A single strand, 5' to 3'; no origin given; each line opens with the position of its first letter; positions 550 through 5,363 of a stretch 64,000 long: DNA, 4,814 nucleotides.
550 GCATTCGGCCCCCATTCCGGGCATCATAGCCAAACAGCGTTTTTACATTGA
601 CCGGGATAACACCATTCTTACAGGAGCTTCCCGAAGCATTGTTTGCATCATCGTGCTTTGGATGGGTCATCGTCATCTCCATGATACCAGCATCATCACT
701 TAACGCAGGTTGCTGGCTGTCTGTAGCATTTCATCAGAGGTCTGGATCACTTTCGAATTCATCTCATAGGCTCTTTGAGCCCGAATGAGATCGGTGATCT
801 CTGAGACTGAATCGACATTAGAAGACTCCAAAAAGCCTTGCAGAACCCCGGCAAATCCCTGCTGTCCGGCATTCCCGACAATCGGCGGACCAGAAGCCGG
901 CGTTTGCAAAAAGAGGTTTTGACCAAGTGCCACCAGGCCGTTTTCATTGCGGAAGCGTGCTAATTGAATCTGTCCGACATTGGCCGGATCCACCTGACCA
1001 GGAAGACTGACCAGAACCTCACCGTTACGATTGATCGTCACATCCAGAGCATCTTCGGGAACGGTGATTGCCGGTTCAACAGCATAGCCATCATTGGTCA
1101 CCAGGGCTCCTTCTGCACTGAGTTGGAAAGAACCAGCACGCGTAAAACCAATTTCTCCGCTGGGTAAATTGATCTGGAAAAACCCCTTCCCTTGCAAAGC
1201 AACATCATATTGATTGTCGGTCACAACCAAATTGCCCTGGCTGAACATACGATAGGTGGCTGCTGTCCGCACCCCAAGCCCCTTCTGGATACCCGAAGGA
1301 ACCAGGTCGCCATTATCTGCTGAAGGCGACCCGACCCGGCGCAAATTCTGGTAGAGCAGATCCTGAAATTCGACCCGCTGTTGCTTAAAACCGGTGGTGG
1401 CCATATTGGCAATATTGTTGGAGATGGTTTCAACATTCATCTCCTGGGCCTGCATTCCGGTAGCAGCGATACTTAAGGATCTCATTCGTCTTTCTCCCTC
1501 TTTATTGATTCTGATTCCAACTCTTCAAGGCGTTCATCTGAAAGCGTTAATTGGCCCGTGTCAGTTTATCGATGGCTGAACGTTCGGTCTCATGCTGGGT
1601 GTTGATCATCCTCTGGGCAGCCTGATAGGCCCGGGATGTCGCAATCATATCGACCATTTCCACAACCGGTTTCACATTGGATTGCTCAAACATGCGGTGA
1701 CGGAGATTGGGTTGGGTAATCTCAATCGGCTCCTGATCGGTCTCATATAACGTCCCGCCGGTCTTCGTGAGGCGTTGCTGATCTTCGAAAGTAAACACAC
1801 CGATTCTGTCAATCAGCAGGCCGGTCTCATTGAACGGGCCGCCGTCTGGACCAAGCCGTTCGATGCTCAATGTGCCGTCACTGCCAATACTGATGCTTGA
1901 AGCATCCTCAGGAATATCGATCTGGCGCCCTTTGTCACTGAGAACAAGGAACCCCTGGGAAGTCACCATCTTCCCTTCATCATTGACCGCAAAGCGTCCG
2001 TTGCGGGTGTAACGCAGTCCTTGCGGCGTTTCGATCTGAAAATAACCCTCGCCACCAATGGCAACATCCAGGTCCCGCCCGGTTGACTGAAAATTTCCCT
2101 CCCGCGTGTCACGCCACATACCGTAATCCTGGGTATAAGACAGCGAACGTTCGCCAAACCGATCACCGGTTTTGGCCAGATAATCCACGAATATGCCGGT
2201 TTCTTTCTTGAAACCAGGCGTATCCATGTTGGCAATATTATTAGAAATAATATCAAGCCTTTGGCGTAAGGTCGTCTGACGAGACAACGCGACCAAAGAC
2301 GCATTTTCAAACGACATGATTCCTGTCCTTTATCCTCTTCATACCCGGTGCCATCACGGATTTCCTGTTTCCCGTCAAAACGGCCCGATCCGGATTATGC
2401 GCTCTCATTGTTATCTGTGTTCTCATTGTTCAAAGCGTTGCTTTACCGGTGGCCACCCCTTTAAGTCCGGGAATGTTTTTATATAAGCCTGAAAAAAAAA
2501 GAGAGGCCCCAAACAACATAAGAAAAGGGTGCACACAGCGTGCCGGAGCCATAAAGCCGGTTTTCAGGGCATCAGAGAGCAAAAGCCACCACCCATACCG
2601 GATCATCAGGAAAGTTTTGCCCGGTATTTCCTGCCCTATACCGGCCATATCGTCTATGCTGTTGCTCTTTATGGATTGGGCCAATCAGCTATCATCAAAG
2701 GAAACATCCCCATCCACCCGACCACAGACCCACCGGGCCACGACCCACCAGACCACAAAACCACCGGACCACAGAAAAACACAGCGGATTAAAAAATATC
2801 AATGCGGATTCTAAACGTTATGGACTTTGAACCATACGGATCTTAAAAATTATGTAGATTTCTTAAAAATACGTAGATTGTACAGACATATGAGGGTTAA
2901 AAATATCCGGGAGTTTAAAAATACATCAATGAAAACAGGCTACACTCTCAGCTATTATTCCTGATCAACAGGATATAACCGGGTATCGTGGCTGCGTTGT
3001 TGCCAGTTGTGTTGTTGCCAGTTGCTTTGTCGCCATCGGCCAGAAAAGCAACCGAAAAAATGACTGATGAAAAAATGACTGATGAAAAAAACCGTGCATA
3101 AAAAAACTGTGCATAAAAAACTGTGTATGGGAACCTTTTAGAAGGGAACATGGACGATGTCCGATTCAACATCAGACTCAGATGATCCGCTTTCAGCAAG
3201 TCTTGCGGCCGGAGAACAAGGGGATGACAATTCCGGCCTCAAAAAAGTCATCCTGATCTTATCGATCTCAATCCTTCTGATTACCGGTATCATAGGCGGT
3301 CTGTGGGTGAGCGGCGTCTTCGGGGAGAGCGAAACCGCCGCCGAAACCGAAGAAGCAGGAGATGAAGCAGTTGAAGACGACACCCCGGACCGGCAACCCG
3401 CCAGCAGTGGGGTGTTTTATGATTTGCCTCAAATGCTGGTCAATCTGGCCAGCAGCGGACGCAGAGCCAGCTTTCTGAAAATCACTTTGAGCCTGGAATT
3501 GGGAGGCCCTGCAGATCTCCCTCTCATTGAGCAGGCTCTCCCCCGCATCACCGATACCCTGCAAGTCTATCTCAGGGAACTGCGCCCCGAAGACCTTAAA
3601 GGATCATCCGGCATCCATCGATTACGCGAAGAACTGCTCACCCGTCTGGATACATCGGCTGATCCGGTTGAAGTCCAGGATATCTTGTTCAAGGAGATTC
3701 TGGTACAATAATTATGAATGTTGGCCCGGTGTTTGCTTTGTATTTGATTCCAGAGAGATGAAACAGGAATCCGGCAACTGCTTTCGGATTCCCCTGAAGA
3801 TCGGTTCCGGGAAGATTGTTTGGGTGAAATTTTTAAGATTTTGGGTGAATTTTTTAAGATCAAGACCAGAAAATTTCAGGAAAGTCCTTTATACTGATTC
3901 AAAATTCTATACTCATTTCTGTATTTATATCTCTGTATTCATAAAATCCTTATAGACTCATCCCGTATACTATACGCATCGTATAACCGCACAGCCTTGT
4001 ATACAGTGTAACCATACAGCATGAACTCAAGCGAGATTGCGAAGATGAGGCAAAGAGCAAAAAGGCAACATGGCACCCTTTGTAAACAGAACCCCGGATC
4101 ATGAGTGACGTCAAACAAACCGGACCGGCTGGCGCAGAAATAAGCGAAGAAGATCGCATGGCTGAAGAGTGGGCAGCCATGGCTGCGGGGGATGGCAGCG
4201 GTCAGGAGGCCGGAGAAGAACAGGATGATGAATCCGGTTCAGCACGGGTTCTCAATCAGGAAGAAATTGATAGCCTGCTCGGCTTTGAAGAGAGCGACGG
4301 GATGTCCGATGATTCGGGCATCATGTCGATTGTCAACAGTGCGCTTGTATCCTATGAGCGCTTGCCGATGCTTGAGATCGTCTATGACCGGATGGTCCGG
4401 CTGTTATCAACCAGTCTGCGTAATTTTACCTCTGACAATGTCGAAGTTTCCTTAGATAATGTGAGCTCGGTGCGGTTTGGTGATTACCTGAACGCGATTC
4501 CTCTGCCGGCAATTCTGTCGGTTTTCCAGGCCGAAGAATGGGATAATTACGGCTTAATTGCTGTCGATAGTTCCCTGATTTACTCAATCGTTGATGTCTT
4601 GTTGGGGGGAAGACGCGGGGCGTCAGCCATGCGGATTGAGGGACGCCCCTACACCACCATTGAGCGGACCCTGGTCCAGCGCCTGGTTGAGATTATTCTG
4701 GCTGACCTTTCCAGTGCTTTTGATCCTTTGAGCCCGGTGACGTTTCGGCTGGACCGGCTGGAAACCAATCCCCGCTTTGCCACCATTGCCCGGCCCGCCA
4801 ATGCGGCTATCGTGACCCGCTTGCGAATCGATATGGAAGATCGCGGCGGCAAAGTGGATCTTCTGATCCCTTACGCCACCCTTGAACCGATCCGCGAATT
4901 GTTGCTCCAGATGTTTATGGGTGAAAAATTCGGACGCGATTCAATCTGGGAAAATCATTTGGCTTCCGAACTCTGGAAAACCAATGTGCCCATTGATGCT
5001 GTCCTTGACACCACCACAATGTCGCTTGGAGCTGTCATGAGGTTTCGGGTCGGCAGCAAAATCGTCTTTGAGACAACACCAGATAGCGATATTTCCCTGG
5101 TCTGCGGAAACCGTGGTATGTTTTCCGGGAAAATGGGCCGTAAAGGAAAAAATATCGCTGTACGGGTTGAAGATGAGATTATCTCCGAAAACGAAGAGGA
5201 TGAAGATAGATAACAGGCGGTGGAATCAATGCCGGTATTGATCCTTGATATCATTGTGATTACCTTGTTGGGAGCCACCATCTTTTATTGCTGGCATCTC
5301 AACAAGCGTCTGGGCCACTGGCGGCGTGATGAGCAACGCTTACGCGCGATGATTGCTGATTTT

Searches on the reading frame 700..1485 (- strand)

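Call 18: search_protein_families(library=pfam, proteins=[window:700-1485:-], max_evalue=0.01)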
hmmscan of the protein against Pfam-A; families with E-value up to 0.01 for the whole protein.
window:700-1485:- (261 aa): 3 families
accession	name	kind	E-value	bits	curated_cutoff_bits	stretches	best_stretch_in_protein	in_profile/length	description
PF22692.1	LlgE_F_G_D1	-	1.8e-25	89.3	27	1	96-158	1-63/64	Flagellar hook protein FlgE/F/G D1 domain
PF06429.18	Flg_bbr_C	-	2.3e-23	81.9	23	1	216-260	2-46/46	Flagellar basal body rod FlgEFG protein C-terminal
PF00460.25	Flg_bb_rod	-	3.6e-09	36.8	20.7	1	5-34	2-31/31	Flagella basal body rod protein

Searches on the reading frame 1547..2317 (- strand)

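Call 18: search_protein_families(library=pfam, proteins=[window:1547-2317:-], max_evalue=0.01)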
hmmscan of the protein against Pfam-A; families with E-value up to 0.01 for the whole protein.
window:1547-2317:- (256 aa): 3 families
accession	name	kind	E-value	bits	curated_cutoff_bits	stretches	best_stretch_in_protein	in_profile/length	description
PF22692.1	LlgE_F_G_D1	-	1.2e-20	73.9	27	1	86-151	1-63/64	Flagellar hook protein FlgE/F/G D1 domain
PF06429.18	Flg_bbr_C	-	1.6e-14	53.5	23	1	209-249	4-44/46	Flagellar basal body rod FlgEFG protein C-terminal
PF00460.25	Flg_bb_rod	-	3.3e-12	46.5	20.7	1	9-37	3-31/31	Flagella basal body rod protein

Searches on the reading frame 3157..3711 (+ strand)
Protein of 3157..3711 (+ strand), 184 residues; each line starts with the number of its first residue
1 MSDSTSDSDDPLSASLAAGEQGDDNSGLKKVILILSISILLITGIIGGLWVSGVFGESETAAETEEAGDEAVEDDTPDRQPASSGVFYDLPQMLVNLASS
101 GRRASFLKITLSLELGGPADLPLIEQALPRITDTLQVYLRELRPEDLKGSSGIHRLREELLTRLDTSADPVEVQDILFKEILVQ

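Call 18: search_protein_families(library=pfam, proteins=[window:3157-3711:+], max_evalue=0.01)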
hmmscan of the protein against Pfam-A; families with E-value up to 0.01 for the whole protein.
window:3157-3711:+ (184 aa): 1 family
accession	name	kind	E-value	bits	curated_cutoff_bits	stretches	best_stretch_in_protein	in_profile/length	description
PF03748.19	FliL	-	1.2e-18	68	24.6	1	87-184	1-103/103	Flagellar basal body-associated protein FliL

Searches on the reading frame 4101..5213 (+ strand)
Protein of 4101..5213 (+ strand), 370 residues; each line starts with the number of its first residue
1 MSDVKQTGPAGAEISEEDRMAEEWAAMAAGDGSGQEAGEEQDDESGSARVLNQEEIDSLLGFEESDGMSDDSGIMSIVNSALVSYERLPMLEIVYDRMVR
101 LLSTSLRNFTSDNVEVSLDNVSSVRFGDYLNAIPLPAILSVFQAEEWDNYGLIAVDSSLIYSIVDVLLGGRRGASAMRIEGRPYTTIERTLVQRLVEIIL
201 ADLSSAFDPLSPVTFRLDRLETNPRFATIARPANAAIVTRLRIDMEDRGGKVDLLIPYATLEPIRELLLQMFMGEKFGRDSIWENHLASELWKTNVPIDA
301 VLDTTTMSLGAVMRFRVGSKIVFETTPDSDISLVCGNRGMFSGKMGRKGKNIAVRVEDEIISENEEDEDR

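Call 5: search_protein_families(library=ncbifam, proteins=[window:4101-5213:+])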
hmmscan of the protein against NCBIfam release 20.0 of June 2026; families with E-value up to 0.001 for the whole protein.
window:4101-5213:+ (370 aa): 2 families
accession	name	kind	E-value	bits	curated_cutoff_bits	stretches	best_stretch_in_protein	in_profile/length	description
TIGR01397.1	fliM_switch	equivalog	3.3e-87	292.6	219.6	1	49-360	1-319/320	flagellar motor switch protein FliM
NF005194.1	PRK06666.1-5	equivalog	1.3e-05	24.5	206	1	152-355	119-321/327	flagellar motor switch protein FliM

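Call 62: find_homologous_proteins(query=window:4101-5213:+, max_evalue=1e-40)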
Query window:4101-5213:+ (370 aa): 8000 proteins with E <= 1e-40 among 8000 candidates; the best 120 are listed.
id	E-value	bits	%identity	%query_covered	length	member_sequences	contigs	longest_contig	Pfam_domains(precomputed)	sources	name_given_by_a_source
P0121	5.0e-206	702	88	100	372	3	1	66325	PF01052.26,PF02154.22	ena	-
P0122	5.6e-166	570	72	96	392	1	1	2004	PF01052.26,PF02154.22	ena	-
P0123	1.1e-165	569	70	99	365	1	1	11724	PF01052.26,PF02154.22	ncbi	-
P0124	1.1e-164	566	68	100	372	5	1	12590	PF01052.26,PF02154.22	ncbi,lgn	-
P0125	1.5e-164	565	67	100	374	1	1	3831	PF01052.26,PF02154.22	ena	-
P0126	1.5e-164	565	70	96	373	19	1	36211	PF01052.26,PF02154.22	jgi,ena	-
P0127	3.1e-164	564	69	99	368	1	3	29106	PF01052.26,PF02154.22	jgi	jgi:flagellar motor switch protein FliM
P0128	1.9e-163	562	72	94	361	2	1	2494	PF01052.26,PF02154.22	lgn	-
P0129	7.5e-163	560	68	99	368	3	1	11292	PF01052.26,PF02154.22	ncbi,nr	ncbi:MAG TPA: flagellar motor switch protein FliM [Alphaproteobacteria bacterium]|nr:flagellar motor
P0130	9.1e-163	559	70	94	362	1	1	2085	PF01052.26,PF02154.22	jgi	jgi:flagellar motor switch protein FliM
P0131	1.3e-162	559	66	100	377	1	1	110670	PF01052.26,PF02154.22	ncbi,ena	-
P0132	1.3e-162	559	76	85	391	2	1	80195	PF01052.26,PF02154.22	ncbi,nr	ncbi:MAG: flagellar motor switch protein FliM [Alphaproteobacteria bacterium]|nr:flagellar motor swi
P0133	1.7e-162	559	69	98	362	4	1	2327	PF01052.26,PF02154.22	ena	-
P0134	1.8e-162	558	70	96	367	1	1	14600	PF01052.26,PF02154.22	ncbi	ncbi:MAG: flagellar motor switch protein FliM [Alphaproteobacteria bacterium]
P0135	3.0e-162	558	71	95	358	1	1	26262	PF01052.26,PF02154.22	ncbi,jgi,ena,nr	ncbi:MAG TPA: flagellar motor switch protein FliM [Azospirillaceae bacterium]|nr:flagellar motor swi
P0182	9.2e-160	550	71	92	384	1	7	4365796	PF01052.26,PF02154.22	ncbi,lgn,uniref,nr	ncbi:Flagellar motor switch protein FliM [Magnetospirillum gryphiswaldense MSR-1 v2]|uniref:Flagella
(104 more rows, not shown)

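Call 63: find_encoding_contigs(protein=P0121, flank=10000, max_places=4)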
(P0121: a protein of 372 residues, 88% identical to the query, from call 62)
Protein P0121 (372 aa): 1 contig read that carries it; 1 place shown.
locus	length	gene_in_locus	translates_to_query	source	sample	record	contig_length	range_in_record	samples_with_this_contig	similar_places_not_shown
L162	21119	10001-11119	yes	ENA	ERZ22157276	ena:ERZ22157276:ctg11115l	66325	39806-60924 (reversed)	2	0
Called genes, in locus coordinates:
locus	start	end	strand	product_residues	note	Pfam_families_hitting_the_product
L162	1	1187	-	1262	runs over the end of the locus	PF00460:Flg_bb_rod (weak), PF22638:FlgK_D1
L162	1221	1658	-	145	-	-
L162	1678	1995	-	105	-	PF10135:Rod-binding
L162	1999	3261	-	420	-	PF02119:FlgI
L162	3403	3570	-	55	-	-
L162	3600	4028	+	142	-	PF10768:FliX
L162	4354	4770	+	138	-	PF21157:DksA_N, PF01258:zf-dskA_traR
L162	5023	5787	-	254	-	PF02107:FlgH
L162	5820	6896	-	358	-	PF08666:SAF (faint), PF13144:ChapFlgA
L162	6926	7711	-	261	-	PF00460:Flg_bb_rod, PF22692:LlgE_F_G_D1, PF06429:Flg_bbr_C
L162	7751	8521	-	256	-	PF00460:Flg_bb_rod, PF22692:LlgE_F_G_D1, PF06429:Flg_bbr_C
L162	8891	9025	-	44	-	-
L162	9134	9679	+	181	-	PF03748:FliL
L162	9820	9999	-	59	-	-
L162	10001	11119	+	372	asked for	PF02154:FliM, PF01052:FliMN_C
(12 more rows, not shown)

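Call 64: list_cluster_members(proteins=[P0121])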
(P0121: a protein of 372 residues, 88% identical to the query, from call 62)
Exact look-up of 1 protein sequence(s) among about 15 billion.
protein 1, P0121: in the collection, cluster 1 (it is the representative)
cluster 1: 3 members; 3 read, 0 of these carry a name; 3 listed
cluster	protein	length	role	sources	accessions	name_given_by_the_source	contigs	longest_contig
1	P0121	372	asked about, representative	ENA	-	-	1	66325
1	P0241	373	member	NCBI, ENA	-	-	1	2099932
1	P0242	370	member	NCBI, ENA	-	-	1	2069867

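Call 65: find_encoding_contigs(protein=P0241, flank=10000, max_places=2)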
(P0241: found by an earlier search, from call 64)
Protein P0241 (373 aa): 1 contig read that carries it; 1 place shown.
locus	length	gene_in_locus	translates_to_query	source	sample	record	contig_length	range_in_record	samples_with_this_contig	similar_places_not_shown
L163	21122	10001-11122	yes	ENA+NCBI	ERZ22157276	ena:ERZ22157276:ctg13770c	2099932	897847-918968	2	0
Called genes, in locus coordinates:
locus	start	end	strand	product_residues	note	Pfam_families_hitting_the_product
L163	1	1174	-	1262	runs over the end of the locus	PF00460:Flg_bb_rod (weak), PF22638:FlgK_D1, PF07196:Flagellin_IN (faint)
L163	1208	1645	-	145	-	-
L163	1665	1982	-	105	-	PF10135:Rod-binding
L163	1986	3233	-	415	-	PF02119:FlgI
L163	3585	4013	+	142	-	PF10768:FliX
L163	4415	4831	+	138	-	PF21157:DksA_N, PF01258:zf-dskA_traR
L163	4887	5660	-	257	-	PF02107:FlgH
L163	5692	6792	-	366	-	PF13144:ChapFlgA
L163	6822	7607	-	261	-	PF00460:Flg_bb_rod, PF22692:LlgE_F_G_D1, PF06429:Flg_bbr_C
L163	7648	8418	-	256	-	PF00460:Flg_bb_rod, PF22692:LlgE_F_G_D1, PF06429:Flg_bbr_C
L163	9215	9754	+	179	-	PF03748:FliL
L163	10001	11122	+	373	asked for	PF02154:FliM, PF01052:FliMN_C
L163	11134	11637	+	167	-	PF20072:DUF6468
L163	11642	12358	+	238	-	PF03448:MgtE_N (weak)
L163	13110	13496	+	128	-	PF00072:Response_reg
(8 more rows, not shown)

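Call 75: find_encoding_contigs(protein=P0131, flank=10000, max_places=1)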
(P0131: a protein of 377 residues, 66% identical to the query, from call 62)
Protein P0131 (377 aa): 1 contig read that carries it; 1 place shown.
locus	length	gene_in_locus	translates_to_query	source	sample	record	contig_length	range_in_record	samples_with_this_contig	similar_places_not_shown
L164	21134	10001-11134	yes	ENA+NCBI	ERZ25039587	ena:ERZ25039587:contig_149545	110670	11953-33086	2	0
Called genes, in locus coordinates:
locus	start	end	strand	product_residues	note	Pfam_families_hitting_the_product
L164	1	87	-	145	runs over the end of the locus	PF05130:FlgN (weak)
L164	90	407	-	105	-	PF10135:Rod-binding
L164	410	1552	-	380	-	PF02119:FlgI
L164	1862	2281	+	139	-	PF10768:FliX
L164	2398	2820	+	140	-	PF21157:DksA_N, PF01258:zf-dskA_traR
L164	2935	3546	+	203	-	PF03741:TerC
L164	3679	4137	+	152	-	-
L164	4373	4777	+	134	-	-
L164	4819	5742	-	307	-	PF00072:Response_reg (weak)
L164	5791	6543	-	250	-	PF02107:FlgH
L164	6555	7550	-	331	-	PF08666:SAF (weak), PF13144:ChapFlgA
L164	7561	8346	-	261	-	PF00460:Flg_bb_rod, PF22692:LlgE_F_G_D1, PF06429:Flg_bbr_C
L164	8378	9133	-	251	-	PF00460:Flg_bb_rod (faint), PF22692:LlgE_F_G_D1, PF06429:Flg_bbr_C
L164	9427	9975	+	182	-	PF03748:FliL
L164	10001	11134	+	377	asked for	PF02154:FliM, PF01052:FliMN_C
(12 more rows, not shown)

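Call 76: find_encoding_contigs(protein=P0132, flank=10000, max_places=1)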
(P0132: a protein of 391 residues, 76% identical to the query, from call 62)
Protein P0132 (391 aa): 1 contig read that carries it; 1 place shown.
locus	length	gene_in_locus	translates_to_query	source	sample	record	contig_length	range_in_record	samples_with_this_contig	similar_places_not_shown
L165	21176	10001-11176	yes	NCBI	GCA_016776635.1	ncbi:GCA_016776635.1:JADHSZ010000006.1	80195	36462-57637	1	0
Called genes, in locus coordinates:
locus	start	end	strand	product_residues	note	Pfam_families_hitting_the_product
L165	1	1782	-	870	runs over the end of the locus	PF00460:Flg_bb_rod (weak), PF22638:FlgK_D1, PF06429:Flg_bbr_C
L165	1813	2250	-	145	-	PF05130:FlgN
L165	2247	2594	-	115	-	PF10135:Rod-binding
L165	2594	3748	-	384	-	PF02119:FlgI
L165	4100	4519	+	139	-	PF10768:FliX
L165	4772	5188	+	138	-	PF21157:DksA_N, PF01258:zf-dskA_traR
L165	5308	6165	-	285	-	PF02107:FlgH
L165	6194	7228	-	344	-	PF13144:ChapFlgA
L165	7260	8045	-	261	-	PF00460:Flg_bb_rod, PF22692:LlgE_F_G_D1, PF06429:Flg_bbr_C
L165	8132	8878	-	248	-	PF00460:Flg_bb_rod (weak), PF22692:LlgE_F_G_D1, PF06429:Flg_bbr_C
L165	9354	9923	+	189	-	PF03748:FliL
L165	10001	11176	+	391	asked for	PF02154:FliM, PF01052:FliMN_C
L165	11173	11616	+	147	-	PF20072:DUF6468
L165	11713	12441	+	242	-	PF03448:MgtE_N (weak)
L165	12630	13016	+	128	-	PF00072:Response_reg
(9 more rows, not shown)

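Call 77: find_encoding_contigs(protein=P0182, flank=10000, max_places=1)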
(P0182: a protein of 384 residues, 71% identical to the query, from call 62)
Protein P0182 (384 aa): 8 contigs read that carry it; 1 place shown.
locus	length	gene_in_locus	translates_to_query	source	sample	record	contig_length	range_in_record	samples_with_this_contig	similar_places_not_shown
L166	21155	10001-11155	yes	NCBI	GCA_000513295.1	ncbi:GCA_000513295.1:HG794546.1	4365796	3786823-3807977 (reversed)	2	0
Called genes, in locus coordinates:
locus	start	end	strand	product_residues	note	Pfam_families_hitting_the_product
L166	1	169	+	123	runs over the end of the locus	PF00072:Response_reg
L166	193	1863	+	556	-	PF01627:Hpt, PF00072:Response_reg, PF00990:GGDEF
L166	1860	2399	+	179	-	PF01584:CheW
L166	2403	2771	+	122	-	-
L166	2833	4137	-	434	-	PF03721:UDPG_MGDP_dh_N, PF03807:F420_oxidored (faint), PF00984:UDPG_MGDP_dh, PF03720:UDPG_MGDP_dh_C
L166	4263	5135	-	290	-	PF00483:NTP_transferase, PF12804:NTP_transf_3 (weak)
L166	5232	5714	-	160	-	PF03656:Pam16 (weak)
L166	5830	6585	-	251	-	PF02107:FlgH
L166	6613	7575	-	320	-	PF08666:SAF, PF13144:ChapFlgA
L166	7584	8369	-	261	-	PF00460:Flg_bb_rod, PF22692:LlgE_F_G_D1, PF06429:Flg_bbr_C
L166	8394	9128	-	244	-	PF00460:Flg_bb_rod, PF22692:LlgE_F_G_D1, PF06429:Flg_bbr_C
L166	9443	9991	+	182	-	PF03748:FliL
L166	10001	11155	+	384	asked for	PF02154:FliM, PF01052:FliMN_C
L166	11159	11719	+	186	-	PF20072:DUF6468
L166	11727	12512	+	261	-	PF03448:MgtE_N (weak)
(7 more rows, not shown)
